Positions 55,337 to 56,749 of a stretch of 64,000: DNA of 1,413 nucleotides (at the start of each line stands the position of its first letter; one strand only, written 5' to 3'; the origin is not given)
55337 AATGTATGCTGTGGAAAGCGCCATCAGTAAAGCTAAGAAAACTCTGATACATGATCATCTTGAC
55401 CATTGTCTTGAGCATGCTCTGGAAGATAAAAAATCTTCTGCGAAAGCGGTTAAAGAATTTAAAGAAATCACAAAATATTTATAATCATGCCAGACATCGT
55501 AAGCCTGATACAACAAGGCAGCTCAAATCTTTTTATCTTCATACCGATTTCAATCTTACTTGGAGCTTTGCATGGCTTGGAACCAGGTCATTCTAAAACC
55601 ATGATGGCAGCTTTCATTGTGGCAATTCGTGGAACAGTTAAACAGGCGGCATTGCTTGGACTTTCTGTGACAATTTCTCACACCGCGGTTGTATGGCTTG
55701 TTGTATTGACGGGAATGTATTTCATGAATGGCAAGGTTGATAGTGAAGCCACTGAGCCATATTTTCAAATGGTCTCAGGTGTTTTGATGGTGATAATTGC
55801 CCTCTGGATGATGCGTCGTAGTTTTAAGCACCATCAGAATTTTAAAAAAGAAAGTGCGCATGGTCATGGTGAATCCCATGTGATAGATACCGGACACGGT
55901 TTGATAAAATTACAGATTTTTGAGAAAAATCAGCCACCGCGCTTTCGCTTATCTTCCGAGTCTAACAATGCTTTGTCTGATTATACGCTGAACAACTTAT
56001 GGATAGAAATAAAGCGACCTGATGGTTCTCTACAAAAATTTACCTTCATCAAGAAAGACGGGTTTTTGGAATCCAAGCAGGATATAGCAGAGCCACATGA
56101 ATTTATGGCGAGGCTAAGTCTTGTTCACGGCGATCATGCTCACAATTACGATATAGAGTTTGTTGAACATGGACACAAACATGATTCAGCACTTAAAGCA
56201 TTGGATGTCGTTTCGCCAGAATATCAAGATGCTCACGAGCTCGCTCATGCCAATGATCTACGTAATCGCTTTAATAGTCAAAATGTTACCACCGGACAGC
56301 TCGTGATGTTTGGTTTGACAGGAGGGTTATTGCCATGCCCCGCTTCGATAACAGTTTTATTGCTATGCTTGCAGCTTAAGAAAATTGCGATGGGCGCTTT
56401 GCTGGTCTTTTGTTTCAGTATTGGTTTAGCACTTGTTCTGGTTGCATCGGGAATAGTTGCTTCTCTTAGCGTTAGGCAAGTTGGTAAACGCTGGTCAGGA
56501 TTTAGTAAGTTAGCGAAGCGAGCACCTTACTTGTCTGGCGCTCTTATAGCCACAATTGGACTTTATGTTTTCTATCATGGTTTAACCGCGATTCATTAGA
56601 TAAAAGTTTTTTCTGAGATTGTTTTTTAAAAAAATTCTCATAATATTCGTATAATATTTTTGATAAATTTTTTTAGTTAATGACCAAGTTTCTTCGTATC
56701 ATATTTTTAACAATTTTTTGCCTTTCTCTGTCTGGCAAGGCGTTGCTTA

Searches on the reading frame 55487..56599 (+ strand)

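Call 89: search_protein_families(library=pfam, proteins=[window:55487-56599:+], max_evalue=0.001)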
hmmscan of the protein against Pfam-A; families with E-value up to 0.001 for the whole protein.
window:55487-56599:+ (370 aa): 2 families
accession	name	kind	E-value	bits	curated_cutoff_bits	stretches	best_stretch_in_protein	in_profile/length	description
PF03824.22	NicO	-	5.2e-35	121.6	27.7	2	245-366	159-281/287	High-affinity nickel-transport protein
PF13386.12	DsbD_2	-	2.8e-10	40.9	24.9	1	265-341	115-190/199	Cytochrome C biogenesis protein transmembrane region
